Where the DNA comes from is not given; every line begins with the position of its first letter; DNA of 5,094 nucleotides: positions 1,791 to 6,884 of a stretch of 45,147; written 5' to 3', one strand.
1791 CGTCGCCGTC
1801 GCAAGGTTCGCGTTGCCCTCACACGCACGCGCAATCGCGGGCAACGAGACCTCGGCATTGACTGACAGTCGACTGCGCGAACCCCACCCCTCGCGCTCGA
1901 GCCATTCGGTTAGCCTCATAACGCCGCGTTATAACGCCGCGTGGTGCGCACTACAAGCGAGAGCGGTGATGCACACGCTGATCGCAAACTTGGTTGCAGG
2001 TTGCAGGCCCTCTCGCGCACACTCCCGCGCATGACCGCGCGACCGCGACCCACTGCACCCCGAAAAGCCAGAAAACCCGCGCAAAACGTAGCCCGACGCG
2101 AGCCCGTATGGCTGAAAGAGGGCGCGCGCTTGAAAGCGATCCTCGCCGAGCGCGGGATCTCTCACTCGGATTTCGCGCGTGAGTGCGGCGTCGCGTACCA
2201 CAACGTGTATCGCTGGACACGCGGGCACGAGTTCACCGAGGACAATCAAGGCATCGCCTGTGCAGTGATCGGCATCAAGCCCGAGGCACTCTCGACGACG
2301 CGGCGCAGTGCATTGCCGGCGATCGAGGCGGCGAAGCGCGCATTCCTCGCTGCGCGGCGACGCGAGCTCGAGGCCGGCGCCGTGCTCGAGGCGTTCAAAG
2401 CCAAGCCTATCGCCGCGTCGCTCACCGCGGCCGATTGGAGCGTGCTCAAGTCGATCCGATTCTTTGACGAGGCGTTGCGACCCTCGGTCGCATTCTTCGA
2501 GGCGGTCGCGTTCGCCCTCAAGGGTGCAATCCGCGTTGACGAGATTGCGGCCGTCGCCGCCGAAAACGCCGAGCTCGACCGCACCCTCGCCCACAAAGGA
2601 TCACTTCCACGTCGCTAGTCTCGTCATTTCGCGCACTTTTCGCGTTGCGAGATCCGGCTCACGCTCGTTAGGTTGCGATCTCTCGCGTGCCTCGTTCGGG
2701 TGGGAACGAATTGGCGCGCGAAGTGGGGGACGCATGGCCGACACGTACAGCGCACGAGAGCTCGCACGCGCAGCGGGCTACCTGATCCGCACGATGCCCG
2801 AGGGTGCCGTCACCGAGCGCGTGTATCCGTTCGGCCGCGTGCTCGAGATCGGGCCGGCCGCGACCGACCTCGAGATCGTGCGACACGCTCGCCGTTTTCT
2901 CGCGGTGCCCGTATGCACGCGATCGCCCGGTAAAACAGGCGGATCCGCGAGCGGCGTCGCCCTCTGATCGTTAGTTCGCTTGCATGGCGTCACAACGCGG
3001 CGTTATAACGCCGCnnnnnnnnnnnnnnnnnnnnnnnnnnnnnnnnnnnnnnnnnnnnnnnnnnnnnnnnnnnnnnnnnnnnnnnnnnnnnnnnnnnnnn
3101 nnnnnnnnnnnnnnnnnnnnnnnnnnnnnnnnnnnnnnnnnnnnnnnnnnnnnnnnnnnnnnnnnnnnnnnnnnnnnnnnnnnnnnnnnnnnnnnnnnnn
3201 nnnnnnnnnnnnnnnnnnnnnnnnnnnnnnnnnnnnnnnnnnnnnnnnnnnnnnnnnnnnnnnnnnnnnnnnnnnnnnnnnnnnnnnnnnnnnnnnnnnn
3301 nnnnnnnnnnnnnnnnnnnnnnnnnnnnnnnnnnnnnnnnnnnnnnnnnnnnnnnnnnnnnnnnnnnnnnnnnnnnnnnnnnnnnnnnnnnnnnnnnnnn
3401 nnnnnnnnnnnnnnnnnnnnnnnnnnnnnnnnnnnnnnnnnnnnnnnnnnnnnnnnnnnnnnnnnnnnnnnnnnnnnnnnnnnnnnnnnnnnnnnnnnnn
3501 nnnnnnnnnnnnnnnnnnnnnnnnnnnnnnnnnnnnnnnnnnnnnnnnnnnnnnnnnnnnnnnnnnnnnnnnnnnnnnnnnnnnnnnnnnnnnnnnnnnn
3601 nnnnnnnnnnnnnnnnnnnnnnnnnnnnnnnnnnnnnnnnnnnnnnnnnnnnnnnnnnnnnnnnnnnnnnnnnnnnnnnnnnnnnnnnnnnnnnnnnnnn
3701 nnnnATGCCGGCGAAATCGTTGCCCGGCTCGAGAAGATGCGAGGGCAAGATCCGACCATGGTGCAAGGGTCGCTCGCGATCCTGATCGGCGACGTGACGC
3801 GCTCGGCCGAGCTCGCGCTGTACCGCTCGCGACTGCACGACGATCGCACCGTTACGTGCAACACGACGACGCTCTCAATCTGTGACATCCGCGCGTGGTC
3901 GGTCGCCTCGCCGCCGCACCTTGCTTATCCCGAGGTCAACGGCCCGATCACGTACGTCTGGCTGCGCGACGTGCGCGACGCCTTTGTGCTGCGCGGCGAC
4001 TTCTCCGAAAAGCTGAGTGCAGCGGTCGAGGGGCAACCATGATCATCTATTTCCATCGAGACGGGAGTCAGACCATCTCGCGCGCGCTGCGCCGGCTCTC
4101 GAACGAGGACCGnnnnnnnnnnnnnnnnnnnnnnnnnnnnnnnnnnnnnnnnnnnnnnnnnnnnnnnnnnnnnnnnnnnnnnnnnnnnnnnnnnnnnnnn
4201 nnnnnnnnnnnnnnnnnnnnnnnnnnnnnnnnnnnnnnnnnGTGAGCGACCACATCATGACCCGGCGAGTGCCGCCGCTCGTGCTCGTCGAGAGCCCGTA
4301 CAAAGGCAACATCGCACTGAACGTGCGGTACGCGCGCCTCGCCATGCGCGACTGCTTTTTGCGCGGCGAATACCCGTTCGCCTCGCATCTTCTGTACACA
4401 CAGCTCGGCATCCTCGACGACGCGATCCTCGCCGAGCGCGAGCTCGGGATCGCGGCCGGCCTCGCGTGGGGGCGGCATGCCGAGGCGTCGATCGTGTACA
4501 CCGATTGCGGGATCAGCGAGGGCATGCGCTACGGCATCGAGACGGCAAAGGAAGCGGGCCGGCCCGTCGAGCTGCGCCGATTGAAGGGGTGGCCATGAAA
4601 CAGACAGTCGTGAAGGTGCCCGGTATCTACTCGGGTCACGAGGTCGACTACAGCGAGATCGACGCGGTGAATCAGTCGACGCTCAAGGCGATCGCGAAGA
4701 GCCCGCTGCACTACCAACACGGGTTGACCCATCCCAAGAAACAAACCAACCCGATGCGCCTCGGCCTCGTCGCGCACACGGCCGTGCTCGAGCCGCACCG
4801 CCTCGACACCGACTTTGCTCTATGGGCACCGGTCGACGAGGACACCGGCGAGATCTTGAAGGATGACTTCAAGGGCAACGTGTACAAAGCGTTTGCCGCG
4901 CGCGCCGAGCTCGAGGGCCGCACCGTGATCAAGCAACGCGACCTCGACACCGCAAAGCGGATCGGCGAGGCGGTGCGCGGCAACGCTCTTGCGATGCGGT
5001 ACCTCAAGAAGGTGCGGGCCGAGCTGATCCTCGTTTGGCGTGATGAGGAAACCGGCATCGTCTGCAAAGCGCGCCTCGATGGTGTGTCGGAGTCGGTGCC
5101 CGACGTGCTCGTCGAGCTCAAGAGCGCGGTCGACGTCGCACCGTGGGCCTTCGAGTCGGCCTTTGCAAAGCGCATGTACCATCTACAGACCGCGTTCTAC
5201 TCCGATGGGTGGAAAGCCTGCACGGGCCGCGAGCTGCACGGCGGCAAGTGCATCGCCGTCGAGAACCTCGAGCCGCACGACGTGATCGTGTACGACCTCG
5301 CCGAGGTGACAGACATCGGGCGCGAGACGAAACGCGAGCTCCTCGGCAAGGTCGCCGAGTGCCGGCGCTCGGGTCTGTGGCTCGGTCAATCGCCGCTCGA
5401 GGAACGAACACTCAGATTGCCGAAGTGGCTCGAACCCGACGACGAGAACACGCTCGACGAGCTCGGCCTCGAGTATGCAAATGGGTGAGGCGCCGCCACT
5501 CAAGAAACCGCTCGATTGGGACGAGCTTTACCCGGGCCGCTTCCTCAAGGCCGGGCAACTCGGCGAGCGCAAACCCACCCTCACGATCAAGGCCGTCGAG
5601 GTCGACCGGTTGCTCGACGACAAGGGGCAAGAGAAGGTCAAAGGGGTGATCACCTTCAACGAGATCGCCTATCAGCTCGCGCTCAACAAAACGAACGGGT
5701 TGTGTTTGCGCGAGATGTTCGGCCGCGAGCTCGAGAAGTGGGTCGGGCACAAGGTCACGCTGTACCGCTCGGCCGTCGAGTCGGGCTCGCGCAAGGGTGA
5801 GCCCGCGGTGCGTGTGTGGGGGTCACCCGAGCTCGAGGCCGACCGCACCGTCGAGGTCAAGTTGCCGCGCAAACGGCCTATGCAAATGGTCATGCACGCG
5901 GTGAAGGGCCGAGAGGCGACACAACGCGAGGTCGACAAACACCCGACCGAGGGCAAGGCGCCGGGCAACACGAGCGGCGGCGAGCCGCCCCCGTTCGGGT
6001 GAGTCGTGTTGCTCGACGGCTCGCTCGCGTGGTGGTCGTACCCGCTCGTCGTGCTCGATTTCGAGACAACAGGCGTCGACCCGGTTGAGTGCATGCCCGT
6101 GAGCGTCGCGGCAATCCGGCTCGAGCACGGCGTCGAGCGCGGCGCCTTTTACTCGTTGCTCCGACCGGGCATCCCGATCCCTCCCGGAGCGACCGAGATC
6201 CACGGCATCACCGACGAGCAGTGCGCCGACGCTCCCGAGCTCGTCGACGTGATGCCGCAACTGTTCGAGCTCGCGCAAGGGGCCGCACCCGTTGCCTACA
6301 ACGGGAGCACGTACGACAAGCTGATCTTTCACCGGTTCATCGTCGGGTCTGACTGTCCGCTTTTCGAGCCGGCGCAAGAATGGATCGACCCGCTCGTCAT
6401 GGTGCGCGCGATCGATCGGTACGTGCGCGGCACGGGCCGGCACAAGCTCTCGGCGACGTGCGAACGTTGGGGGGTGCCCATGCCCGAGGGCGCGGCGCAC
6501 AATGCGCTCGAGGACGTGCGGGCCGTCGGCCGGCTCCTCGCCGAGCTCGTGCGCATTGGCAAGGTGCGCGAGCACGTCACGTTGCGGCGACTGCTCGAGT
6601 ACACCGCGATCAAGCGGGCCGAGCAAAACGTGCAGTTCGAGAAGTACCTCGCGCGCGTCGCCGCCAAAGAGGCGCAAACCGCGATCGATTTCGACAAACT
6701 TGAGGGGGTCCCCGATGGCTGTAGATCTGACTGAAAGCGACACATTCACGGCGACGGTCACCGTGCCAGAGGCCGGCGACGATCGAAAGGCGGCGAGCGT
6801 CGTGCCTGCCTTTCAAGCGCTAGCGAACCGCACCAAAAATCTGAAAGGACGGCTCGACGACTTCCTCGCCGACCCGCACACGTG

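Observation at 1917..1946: Genetic switch: divergent HTH genes whose starts flank one 30-bp palindrome with a shared palindromic -10 (TTATAA)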

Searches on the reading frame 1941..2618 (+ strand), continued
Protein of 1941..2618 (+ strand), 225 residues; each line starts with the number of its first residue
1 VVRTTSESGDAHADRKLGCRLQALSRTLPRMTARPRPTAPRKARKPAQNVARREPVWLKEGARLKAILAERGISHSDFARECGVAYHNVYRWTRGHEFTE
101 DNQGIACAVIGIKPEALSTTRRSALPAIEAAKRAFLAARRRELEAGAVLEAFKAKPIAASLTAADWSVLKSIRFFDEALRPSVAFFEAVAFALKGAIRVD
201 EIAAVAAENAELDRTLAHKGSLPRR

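Call 72: find_encoding_contigs(protein=P0010, flank=3000, max_places=1)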
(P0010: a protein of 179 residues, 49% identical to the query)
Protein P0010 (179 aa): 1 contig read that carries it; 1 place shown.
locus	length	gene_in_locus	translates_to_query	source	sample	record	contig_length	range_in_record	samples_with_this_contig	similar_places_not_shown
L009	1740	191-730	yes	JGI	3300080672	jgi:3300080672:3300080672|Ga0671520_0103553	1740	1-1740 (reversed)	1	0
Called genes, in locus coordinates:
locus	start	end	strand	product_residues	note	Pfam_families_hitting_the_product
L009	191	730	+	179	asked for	-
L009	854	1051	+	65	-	-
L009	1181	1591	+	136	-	-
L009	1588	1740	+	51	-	?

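Call 73: find_encoding_contigs(protein=P0012, flank=3000, max_places=1)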
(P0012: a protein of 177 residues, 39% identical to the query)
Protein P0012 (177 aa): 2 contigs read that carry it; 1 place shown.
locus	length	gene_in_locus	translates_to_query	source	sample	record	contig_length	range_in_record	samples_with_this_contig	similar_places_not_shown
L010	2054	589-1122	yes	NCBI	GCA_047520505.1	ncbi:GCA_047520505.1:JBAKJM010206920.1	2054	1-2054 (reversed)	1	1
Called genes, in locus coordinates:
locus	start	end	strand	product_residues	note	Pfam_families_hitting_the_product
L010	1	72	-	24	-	?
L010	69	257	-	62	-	-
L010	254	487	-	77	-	-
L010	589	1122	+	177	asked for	-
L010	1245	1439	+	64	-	-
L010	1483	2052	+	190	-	?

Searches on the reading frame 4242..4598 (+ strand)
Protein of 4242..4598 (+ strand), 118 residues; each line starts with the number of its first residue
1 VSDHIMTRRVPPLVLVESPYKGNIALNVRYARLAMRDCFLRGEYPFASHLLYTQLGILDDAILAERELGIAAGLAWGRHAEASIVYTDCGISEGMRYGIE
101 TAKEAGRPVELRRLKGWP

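Call 33: search_protein_families(library=pfam, max_evalue=0.01, proteins=[window:4242-4598:+])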
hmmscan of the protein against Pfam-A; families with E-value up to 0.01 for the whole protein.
window:4242-4598:+ (118 aa): 1 family
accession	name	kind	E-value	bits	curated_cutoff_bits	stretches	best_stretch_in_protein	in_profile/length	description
PF24963.1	DUF7768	-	3.2e-29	101.6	26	1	12-111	1-97/98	Domain of unknown function (DUF7768)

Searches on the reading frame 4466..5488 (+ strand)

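Call 33: search_protein_families(library=pfam, max_evalue=0.01, proteins=[window:4466-5488:+])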
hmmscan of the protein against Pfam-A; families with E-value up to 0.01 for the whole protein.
window:4466-5488:+ (340 aa): 1 family
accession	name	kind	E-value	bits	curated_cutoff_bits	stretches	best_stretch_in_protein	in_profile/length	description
PF12684.13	DUF3799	-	8.4e-18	65.4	26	1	71-302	3-217/233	PDDEXK-like domain of unknown function (DUF3799)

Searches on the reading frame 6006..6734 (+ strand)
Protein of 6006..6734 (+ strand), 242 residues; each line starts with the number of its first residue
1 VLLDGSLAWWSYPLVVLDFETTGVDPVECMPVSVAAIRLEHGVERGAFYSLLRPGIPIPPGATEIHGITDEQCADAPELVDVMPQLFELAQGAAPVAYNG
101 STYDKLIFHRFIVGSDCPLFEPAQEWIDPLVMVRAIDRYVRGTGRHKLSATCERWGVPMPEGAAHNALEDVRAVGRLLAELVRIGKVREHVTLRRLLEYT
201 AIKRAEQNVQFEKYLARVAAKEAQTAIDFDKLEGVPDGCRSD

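Call 33: search_protein_families(library=pfam, max_evalue=0.01, proteins=[window:6006-6734:+])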
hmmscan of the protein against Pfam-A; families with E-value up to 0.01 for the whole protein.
window:6006-6734:+ (242 aa): 1 family
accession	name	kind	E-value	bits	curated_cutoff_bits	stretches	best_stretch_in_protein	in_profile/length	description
PF00929.31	RNase_T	-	5.9e-18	66.4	24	1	15-177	1-163/164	Exonuclease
